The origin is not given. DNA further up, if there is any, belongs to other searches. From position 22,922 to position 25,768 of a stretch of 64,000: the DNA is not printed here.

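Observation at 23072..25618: AT-rich 848-aa orphan protein with a C-terminal caspase/CHAT-like His…Cys core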

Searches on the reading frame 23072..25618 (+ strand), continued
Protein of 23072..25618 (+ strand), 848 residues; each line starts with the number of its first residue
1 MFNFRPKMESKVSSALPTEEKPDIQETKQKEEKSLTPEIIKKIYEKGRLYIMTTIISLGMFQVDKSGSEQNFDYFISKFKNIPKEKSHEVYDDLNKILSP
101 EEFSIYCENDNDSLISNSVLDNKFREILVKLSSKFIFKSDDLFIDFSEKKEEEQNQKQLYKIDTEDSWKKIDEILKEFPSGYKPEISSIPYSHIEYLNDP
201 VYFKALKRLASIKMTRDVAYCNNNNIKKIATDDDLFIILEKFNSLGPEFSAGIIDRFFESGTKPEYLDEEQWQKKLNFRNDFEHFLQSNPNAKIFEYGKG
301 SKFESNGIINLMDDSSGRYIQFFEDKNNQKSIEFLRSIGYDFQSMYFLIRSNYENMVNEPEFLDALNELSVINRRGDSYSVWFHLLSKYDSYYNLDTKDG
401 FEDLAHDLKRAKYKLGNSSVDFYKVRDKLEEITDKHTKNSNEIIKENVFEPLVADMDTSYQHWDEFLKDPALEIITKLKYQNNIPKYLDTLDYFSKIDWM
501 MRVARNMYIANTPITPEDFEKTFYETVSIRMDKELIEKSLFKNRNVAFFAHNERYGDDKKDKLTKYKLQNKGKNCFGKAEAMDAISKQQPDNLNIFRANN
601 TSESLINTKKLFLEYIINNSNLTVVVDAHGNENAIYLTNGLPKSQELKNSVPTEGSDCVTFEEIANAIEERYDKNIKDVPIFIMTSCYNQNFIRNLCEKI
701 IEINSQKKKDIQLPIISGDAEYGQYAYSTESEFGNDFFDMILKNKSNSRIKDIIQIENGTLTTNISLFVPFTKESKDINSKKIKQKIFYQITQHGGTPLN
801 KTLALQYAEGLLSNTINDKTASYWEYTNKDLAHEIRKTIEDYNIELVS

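Call 53: find_encoding_contigs(protein=P0009, flank=8000, max_places=2)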
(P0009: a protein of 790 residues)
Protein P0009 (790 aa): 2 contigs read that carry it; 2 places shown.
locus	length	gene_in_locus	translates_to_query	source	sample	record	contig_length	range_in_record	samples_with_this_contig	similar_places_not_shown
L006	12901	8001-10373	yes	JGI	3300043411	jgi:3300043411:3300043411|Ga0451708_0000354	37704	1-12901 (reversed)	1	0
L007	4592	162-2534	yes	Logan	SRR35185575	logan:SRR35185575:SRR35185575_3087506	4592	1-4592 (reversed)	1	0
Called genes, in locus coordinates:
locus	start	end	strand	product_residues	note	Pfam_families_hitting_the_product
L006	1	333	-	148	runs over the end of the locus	-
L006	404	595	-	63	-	-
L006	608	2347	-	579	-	PF07973:tRNA_SAD, PF00587:tRNA-synt_2b, PF03129:HGTP_anticodon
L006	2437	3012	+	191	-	-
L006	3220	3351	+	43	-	-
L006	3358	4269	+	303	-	PF01029:NusB, PF00293:NUDIX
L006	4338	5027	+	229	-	PF22935:RM44_endonuclase, PF14622:Ribonucleas_3_3, PF00636:Ribonuclease_3, PF00035:dsrm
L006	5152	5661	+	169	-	-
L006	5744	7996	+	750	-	PF00005:ABC_tran (faint), PF02463:SMC_N, PF13175:AAA_15 (faint), PF13476:AAA_23, PF13304:AAA_21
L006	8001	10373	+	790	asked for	-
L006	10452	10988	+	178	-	PF00293:NUDIX (weak)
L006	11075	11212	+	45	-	-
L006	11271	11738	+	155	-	-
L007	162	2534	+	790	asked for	-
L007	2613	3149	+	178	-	PF00293:NUDIX (weak)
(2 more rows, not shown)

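Call 54: find_encoding_contigs(protein=P0149, flank=8000, max_places=2)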
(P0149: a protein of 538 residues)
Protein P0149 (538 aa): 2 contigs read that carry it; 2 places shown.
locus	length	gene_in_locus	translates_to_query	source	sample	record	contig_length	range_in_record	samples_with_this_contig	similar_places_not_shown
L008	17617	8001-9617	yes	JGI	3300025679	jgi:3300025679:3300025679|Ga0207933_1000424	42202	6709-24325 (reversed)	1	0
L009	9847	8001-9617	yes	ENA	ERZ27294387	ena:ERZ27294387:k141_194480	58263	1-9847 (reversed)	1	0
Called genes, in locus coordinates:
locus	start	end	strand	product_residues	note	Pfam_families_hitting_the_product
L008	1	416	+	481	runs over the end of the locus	PF00133:tRNA-synt_1, PF09334:tRNA-synt_1g, PF00133:tRNA-synt_1, PF01406:tRNA-synt_1e (weak)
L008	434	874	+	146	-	PF03652:RuvX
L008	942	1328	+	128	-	PF01588:tRNA_bind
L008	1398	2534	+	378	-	PF11104:PilM_2, PF14450:FtsA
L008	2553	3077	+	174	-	-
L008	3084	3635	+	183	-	-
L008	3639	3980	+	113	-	-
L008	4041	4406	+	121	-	PF00338:Ribosomal_S10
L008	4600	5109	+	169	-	-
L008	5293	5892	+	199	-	PF00297:Ribosomal_L3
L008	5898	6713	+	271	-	PF00573:Ribosomal_L4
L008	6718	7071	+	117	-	PF00276:Ribosomal_L23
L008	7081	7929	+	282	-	PF00181:Ribosomal_L2_N, PF03947:Ribosomal_L2_C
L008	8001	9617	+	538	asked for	-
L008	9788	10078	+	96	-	-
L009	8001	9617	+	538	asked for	-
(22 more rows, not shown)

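Call 55: find_encoding_contigs(protein=P0006, flank=8000, max_places=2)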
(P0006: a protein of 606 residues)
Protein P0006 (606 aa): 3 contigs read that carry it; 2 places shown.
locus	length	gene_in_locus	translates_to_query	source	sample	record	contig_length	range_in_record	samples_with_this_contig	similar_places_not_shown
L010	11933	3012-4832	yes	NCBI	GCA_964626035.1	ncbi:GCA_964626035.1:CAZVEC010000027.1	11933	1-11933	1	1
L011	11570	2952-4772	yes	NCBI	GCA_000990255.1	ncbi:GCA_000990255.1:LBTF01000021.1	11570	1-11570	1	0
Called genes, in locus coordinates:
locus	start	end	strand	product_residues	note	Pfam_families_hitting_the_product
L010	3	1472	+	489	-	?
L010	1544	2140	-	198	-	PF09992:NAGPA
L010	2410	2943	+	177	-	-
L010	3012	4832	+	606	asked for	-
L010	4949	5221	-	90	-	PF01016:Ribosomal_L27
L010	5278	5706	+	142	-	-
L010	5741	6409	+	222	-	PF00188:CAP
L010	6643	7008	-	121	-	-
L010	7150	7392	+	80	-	-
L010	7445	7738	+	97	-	-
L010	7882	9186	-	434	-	PF01551:Peptidase_M23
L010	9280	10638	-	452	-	PF00749:tRNA-synt_1c, PF19269:Anticodon_2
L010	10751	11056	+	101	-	-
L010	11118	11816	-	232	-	PF03437:BtpA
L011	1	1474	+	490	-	PF00122:E1-E2_ATPase, PF00702:Hydrolase, PF12710:HAD (faint), PF08282:Hydrolase_3 (faint)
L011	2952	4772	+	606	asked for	-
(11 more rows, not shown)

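Call 68: search_protein_families(library=pfam, alignment_id=A3, max_evalue=1)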
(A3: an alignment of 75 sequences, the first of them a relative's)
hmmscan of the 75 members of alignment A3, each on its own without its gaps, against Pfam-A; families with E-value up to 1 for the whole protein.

A. member 1, P0002 (842 aa): 1 family
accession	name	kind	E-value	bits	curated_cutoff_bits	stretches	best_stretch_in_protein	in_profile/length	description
PF13269.11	DUF4060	-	0.29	11.8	21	1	540-567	16-44/74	Protein of unknown function (DUF4060)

B. families by the number of members that match (of 75 scanned): 69 families (the first 25 are shown)
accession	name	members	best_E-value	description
PF01650.23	Peptidase_C13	5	0.012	Peptidase C13 family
PF01364.23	Peptidase_C25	2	0.0002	Peptidase family C25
PF13024.11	DUF3884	2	0.028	Protein of unknown function (DUF3884)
PF00762.24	Ferrochelatase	2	0.13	Ferrochelatase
PF04011.17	LemA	1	0.00085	LemA family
PF13646.12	HEAT_2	1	0.0014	HEAT repeats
PF03461.20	TRCF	1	0.0028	TRCF domain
PF06103.16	DUF948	1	0.0059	Bacterial protein of unknown function (DUF948)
PF20430.3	Eplus_motif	1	0.0063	E+ motif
PF25506.1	TIM-barrel_MTC6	1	0.01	MTC6 partial TIM-barrel domain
PF06830.16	Root_cap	1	0.011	Root cap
PF00667.26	FAD_binding_1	1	0.014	FAD binding domain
PF00404.24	Dockerin_1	1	0.015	Dockerin type I domain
PF25495.1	Peripla_BP_A-cyclase_1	1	0.016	Adenylate cyclase, periplasmic binding protein-like domain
PF07176.17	DUF1400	1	0.016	Alpha/beta hydrolase of unknown function (DUF1400)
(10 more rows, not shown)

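Call 81: find_encoding_contigs(protein=P0137, flank=8000, max_places=1)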
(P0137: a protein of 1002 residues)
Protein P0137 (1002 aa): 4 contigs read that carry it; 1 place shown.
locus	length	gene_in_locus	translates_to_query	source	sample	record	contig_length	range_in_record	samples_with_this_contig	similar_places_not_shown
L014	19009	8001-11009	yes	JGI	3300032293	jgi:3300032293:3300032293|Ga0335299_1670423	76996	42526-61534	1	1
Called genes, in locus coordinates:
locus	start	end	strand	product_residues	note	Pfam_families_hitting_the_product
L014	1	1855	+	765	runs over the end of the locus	PF09364:XFP_N, PF03894:XFP, PF09363:XFP_C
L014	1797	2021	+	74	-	-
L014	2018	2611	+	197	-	PF11769:DUF3313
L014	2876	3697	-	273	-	-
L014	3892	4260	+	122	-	-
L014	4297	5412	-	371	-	PF03417:AAT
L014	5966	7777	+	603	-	PF00664:ABC_membrane, PF13304:AAA_21 (faint), PF00005:ABC_tran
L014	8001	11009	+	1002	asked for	-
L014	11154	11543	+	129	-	-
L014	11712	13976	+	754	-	PF01734:Patatin, PF07244:POTRA (faint), PF01103:Omp85 (weak)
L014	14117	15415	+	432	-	PF19577:DcaP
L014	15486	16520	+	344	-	PF04960:Glutaminase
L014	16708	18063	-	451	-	PF07396:Porin_O_P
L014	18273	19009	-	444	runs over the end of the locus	PF06028:DUF915 (faint), PF05057:DUF676 (faint), PF07819:PGAP1 (weak)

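Call 82: find_encoding_contigs(protein=P0042, flank=8000, max_places=1)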
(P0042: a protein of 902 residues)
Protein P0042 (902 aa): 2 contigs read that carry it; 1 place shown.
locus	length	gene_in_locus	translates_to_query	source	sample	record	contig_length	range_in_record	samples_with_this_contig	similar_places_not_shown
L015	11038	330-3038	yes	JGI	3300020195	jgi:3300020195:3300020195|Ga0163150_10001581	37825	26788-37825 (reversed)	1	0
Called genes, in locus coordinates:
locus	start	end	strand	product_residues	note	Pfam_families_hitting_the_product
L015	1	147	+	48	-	?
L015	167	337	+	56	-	-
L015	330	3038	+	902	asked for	-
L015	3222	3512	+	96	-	-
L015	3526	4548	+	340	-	PF06691:DUF1189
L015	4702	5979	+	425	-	PF08529:NusA_N, PF13184:KH_NusA_1st, PF26594:KH_NusA_2nd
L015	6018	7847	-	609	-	PF02412:TSP_3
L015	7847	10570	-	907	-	PF10101:DUF2339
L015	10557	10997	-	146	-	PF01047:MarR, PF12802:MarR_2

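Call 83: find_encoding_contigs(protein=P0014, flank=8000, max_places=1)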
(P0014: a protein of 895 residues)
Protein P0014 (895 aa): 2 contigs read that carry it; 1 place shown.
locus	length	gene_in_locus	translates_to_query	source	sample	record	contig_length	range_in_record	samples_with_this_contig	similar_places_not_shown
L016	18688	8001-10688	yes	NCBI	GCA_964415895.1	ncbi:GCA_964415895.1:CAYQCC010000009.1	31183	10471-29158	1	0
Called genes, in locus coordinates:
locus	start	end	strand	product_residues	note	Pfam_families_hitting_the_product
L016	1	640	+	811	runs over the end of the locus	PF07581:Glug (faint), PF01471:PG_binding_1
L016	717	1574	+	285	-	PF00923:TAL_FSA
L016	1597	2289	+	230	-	-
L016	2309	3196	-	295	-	PF09863:DUF2090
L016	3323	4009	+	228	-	-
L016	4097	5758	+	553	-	PF01565:FAD_binding_4, PF02913:FAD-oxidase_C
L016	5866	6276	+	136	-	-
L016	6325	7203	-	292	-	PF00551:Formyl_trans_N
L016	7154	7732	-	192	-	PF01327:Pep_deformylase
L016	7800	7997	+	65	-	-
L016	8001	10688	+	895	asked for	-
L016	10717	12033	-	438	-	PF13393:tRNA-synt_His, PF00587:tRNA-synt_2b, PF03129:HGTP_anticodon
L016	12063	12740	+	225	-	-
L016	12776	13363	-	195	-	PF10502:Peptidase_S26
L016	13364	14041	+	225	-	PF02643:DUF192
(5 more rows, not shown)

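Call 95: search_protein_families(library=padloc, alignment_id=A3, max_evalue=0.1)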
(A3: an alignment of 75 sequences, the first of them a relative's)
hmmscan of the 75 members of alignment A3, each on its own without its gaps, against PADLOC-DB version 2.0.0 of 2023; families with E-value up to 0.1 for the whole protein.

A. member 1, P0002 (842 aa): 0 families

B. families by the number of members that match (of 75 scanned): 16 families
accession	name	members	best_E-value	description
PDLC02987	caspase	1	0.00036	-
PDLC00546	JetB2|JetB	1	0.002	DUF2398 domain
PDLC00232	KwaB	1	0.0032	DUF4868 domain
PDLC02909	Csa3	1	0.0073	-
PDLC01852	CARF3--CARF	1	0.0086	-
PDLC03621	REase_MTase_IIG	1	0.015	Type IIG restriction enzyme-methyltransferase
PDLC00012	DruD1|DruD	1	0.016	Unknown function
PDLC03010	nacht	1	0.024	-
PDLC02890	DpdH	1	0.028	DpdH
PDLC03415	REase_II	1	0.029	Type II restriction enzyme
PDLC01997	SAVED1--SAVED_HNH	1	0.031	-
PDLC00624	ZorC1|ZorC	1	0.034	EH signature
PDLC04271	PDC-M01B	1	0.038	-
PDLC01395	Cas11a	1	0.041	CAS-I-A; effector_SS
PDLC02302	AbiEii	1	0.042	AbiEii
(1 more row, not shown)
